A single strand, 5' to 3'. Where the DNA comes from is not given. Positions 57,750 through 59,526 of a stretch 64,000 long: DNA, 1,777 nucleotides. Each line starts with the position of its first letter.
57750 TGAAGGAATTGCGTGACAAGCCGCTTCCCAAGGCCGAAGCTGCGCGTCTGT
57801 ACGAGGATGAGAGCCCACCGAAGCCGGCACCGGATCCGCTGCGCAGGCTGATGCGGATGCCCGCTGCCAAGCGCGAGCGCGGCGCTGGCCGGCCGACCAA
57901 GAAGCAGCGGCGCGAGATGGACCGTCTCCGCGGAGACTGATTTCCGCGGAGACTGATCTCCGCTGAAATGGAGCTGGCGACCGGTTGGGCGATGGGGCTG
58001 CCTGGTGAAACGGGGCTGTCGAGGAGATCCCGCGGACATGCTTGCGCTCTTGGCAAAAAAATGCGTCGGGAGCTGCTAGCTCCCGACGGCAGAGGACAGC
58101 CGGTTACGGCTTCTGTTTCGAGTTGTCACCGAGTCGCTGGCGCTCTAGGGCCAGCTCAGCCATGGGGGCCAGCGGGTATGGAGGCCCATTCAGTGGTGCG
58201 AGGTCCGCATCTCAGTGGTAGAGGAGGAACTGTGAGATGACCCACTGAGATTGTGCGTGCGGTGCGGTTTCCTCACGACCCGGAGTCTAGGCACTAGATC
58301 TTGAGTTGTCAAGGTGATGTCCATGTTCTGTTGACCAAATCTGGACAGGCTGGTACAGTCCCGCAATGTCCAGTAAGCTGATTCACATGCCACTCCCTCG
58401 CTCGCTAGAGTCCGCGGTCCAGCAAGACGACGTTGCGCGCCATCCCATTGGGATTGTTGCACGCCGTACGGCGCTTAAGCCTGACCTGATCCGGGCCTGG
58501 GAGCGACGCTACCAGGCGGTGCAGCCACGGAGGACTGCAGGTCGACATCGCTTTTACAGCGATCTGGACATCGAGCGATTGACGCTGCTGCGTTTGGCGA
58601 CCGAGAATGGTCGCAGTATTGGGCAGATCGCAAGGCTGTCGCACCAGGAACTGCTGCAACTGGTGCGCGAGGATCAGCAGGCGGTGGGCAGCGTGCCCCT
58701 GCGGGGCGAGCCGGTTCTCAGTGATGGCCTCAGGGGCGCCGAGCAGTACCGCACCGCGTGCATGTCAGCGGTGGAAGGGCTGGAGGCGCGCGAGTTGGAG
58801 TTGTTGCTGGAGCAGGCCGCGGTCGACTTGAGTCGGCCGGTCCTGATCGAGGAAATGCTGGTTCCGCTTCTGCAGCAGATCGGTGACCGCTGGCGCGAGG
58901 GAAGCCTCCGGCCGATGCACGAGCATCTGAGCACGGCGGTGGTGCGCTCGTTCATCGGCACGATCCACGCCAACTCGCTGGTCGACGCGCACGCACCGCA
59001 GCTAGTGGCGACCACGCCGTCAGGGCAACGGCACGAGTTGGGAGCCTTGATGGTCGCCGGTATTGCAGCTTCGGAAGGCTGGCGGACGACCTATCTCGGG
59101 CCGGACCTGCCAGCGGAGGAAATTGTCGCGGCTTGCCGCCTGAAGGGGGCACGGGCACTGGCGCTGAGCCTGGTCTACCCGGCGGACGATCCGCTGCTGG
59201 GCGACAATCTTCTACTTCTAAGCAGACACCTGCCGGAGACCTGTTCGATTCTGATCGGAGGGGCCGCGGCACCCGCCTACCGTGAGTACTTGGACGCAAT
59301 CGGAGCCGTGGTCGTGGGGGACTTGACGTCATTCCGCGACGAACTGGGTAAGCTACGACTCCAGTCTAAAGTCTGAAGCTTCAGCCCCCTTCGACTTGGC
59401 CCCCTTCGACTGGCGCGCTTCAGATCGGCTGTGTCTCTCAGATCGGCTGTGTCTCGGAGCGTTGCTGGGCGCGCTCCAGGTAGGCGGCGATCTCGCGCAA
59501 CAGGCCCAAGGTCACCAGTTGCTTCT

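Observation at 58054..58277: Candidate ~220-nt sRNA: near-consensus promoter to strong terminator, with an exposed CCUCCUC loop, divergent from carH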

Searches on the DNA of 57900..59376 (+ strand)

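Call 4: search_rna_families(source=window, start=57900, end=58420, threshold=evalue, max_evalue=10, show_alignments=2)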
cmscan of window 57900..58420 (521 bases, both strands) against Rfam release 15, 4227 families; matches with E-value up to 10: 4.
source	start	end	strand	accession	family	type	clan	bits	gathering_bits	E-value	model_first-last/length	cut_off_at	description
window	57921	57969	+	RF04335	Plastid-rpl20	Cis-reg;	-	20.5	53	1.9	1-80/80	no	Plastid-rpl20 3UTR RNA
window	57948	57974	+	RF03060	uup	Cis-reg;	-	15.1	36.8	3.4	1-48/48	no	uup RNA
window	57923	58002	-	RF01530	CC3664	Gene; sRNA;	-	14.1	60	7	1-136/136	no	Caulobacter sRNA CC3664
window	58082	58123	-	RF01281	snoR35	Gene; snRNA; snoRNA; CD-box;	CL00053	13.5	40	3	38-79/81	no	Small nucleolar RNA snoR35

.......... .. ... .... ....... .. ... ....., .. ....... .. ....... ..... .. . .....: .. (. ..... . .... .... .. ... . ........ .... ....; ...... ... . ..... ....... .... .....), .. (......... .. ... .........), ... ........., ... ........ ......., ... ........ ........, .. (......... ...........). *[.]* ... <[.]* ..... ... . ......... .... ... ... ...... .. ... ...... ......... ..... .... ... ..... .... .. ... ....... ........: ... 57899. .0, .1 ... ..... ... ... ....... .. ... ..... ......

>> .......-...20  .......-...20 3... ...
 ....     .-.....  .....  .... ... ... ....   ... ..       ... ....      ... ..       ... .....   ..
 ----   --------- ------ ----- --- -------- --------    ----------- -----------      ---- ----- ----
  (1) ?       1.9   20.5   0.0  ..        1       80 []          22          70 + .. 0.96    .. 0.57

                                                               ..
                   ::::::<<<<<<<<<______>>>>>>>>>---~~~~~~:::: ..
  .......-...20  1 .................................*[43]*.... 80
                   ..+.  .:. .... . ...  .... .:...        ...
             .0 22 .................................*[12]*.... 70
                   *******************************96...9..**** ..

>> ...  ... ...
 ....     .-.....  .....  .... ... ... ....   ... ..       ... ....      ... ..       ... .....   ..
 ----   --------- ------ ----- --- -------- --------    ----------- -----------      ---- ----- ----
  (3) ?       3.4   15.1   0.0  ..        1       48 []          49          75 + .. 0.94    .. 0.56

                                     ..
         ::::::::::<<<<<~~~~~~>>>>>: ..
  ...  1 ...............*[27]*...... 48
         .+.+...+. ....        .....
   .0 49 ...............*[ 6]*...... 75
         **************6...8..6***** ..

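Call 40: search_rna_families(sources=[L002, L003, L006, L008, L009, L011, L012, L013, L017, L019, L026, L027, L036, L039, L048, L052, L054, L055, L069, L079], threshold=gathering)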
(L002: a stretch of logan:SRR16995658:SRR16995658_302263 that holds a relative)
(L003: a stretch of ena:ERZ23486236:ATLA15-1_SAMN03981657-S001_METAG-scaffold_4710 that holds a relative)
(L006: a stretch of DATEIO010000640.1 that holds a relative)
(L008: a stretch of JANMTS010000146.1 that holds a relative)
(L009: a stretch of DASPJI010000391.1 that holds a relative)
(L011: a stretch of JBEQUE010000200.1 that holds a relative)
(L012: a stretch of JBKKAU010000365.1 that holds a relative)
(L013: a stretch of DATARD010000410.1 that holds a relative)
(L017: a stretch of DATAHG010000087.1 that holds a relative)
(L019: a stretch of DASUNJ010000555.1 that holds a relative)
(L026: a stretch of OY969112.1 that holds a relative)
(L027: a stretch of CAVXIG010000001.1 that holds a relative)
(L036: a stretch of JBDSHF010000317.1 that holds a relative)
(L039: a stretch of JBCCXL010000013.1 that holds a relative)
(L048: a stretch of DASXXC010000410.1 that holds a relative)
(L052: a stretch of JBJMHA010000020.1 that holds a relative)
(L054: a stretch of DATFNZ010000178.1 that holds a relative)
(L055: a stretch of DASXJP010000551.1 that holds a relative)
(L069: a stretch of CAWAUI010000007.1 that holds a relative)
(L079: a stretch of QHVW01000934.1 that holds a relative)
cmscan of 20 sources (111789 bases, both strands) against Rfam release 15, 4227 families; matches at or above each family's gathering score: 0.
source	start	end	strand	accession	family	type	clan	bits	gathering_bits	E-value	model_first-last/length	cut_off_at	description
